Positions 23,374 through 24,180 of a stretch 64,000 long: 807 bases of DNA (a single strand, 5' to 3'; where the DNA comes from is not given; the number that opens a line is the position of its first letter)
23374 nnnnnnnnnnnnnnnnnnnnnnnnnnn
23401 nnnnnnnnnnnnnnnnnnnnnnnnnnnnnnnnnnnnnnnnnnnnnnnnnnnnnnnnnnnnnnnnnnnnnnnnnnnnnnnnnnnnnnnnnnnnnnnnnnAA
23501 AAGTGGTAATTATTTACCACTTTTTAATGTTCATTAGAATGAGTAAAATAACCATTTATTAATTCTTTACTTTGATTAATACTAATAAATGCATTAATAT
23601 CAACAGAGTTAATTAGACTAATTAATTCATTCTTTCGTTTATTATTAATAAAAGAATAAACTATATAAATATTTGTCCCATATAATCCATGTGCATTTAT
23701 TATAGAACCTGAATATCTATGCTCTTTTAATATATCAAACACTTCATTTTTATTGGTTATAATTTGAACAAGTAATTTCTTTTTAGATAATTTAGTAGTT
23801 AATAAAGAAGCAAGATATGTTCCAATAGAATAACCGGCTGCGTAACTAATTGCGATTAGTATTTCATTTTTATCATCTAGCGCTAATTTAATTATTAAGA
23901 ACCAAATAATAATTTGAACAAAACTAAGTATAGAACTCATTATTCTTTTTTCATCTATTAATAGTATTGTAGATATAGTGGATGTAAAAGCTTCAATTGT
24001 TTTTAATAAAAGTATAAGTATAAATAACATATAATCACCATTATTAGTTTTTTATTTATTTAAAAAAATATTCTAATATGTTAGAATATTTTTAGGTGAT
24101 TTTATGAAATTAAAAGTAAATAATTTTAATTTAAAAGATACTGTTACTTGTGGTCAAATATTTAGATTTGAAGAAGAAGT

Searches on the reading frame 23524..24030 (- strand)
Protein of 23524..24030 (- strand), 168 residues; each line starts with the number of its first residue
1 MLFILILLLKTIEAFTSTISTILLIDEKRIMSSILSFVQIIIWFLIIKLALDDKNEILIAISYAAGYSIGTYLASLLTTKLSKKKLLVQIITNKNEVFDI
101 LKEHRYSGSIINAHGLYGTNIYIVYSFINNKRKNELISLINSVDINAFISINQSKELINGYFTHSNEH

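Call 58: search_protein_families(library=ncbifam, proteins=[window:23524-24030:-], max_evalue=0.01)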
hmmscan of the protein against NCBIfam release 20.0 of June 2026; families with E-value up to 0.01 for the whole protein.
window:23524-24030:- (168 aa): 5 families
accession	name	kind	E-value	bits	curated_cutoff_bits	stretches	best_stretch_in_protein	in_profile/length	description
NF003191.0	PRK04164.1-2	equivalog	2.3e-23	82.8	179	1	3-166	17-181/200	hypothetical protein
NF003194.0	PRK04164.1-5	equivalog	2.3e-19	69.5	160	1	4-164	8-169/178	hypothetical protein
NF003190.0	PRK04164.1-1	equivalog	1.2e-09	37.9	318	1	4-164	13-174/200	hypothetical protein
NF003193.0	PRK04164.1-4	equivalog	1.3e-08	34.8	351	1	4-165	5-167/182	hypothetical protein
NF003192.0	PRK04164.1-3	equivalog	2.1e-06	27.8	341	1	6-163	11-169/174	hypothetical protein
